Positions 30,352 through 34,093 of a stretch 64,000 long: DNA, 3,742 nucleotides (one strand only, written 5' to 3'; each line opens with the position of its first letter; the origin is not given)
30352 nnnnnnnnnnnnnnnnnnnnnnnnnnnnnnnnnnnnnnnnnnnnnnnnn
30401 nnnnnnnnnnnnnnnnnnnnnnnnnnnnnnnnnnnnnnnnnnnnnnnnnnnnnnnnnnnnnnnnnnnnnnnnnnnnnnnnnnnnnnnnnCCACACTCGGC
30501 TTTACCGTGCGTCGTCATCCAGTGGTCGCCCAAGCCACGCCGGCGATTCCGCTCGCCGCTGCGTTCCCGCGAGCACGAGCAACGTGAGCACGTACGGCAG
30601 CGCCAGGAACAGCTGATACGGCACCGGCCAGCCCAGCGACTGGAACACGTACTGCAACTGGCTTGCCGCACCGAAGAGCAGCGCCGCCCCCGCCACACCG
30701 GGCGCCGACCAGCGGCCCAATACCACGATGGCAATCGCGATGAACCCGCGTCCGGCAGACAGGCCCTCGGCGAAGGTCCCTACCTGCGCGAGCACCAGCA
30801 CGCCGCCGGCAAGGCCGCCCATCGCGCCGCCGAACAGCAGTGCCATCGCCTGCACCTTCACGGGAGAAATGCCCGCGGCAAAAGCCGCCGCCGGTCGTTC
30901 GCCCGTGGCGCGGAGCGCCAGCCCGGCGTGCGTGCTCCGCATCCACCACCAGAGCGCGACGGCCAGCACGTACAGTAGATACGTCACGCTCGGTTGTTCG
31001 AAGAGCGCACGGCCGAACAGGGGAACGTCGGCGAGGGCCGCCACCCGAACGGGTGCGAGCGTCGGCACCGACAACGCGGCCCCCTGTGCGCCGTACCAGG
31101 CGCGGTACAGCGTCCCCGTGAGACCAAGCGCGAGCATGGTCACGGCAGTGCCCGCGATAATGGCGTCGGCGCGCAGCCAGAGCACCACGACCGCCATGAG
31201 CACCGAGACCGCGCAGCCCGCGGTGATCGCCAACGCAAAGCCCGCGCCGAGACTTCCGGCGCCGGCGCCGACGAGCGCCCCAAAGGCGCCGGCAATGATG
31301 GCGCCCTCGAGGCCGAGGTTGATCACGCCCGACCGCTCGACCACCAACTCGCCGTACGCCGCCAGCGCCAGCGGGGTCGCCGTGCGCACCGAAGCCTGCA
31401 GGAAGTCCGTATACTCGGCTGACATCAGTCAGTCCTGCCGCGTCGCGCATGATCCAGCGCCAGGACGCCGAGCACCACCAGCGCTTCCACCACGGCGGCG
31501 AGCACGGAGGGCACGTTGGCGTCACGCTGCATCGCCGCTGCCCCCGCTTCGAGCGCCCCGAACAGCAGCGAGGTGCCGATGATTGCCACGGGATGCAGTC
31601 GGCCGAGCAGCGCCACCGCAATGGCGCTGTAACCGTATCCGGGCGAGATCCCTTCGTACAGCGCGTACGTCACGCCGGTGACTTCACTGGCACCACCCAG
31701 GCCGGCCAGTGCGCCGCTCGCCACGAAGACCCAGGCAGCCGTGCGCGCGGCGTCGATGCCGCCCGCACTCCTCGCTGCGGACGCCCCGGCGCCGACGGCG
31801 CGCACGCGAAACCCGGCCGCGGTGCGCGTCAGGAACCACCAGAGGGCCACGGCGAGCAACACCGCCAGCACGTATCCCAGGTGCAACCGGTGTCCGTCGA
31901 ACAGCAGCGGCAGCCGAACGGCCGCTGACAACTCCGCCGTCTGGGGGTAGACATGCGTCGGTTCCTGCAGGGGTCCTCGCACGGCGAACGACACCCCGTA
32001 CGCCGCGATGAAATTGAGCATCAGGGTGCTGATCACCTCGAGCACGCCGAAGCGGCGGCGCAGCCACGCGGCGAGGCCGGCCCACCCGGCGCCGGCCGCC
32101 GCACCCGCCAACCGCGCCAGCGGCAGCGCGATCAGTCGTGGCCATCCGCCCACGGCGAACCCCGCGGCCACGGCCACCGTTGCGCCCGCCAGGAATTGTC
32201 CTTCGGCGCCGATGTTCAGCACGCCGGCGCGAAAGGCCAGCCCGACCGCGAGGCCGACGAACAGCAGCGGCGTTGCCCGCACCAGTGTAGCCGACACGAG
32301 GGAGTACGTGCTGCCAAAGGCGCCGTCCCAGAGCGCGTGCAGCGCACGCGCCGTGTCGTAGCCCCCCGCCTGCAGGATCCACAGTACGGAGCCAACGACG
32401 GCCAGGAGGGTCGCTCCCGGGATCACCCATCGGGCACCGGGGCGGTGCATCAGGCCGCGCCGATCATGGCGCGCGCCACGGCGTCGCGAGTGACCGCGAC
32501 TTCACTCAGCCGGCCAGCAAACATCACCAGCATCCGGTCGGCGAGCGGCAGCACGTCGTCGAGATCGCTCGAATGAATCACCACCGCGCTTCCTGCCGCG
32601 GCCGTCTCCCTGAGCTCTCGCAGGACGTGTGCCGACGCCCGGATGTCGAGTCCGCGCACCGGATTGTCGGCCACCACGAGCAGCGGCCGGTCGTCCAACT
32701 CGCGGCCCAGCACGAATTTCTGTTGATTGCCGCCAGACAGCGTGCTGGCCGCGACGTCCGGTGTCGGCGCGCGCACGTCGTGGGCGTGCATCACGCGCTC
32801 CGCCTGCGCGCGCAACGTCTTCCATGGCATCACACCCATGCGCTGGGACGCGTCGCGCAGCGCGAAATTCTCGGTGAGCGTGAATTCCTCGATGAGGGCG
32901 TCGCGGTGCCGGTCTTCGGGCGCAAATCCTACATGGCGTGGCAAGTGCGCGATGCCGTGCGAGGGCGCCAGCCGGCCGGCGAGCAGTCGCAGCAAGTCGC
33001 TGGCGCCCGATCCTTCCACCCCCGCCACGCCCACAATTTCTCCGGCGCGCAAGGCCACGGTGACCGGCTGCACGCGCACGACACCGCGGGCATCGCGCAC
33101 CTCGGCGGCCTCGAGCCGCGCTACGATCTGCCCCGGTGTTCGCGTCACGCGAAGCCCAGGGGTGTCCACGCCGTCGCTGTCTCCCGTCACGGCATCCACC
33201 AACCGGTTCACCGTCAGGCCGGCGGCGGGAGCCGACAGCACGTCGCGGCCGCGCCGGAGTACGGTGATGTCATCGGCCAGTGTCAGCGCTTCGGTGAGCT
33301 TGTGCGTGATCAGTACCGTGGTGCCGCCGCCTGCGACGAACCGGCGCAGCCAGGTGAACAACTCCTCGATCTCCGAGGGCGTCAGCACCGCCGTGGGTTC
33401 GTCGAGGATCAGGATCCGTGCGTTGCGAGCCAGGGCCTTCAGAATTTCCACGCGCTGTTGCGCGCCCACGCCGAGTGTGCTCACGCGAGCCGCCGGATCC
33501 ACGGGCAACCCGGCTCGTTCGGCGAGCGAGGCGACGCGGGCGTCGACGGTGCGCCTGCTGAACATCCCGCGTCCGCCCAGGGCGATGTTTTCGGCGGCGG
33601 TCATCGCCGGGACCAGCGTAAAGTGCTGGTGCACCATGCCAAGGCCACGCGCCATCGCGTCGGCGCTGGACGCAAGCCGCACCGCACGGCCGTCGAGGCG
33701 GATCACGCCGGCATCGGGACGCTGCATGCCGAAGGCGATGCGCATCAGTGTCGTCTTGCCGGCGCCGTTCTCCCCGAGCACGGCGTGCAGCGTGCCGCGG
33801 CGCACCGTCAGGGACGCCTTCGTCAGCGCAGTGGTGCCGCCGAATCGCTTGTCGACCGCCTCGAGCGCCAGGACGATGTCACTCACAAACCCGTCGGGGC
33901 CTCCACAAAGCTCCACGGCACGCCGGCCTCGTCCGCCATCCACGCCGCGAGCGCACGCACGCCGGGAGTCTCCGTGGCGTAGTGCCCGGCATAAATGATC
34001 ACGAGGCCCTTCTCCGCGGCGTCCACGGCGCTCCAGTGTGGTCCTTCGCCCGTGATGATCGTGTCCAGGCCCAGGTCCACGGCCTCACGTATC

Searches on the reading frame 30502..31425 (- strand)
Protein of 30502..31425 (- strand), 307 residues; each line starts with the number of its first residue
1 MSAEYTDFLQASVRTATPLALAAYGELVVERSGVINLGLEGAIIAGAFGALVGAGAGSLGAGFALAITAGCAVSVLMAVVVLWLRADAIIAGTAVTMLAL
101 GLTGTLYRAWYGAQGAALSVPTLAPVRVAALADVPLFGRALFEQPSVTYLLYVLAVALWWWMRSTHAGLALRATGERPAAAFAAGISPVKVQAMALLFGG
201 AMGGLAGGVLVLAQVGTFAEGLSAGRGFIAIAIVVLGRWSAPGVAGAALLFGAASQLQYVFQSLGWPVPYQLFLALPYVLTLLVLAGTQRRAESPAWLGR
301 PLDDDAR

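Call 47: search_protein_families(library=pfam, proteins=[window:30502-31425:-], max_evalue=0.001)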
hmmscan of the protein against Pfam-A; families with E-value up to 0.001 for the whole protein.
window:30502-31425:- (307 aa): 1 family
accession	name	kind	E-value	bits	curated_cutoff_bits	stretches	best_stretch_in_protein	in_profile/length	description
PF02653.21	BPD_transp_2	-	1.2e-31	110.2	26.8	1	12-285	5-269/269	Branched-chain amino acid transport system / permease component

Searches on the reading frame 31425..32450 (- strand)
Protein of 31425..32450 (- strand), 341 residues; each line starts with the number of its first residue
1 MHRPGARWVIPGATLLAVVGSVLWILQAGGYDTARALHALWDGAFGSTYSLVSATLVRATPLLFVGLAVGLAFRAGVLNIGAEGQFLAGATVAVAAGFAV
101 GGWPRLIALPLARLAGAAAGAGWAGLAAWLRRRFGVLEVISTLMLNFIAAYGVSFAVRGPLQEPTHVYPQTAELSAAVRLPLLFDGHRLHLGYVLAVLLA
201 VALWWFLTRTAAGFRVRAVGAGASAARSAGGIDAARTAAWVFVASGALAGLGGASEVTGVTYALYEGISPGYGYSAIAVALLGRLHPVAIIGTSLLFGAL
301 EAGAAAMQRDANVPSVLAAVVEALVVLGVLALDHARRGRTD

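Call 96: search_protein_families(library=pfam, proteins=[window:31425-32450:-], max_evalue=0.001)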
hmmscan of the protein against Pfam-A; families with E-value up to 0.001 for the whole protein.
window:31425-32450:- (341 aa): 1 family
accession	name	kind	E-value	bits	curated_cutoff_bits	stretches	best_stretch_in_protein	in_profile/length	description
PF02653.21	BPD_transp_2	-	2.6e-36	125.6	26.8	1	53-326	3-265/269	Branched-chain amino acid transport system / permease component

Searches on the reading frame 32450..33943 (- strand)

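Call 96: search_protein_families(library=pfam, proteins=[window:32450-33943:-], max_evalue=0.001)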
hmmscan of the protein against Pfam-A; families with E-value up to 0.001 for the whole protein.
window:32450-33943:- (497 aa): 2 families
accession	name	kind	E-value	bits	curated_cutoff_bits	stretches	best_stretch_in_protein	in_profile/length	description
PF00005.33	ABC_tran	-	1.3e-44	152.5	25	2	41-185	2-137/137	ABC transporter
PF13304.12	AAA_21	-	6.4e-07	30.2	27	0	52-83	1-32/304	AAA domain, putative AbiEii toxin, Type IV TA system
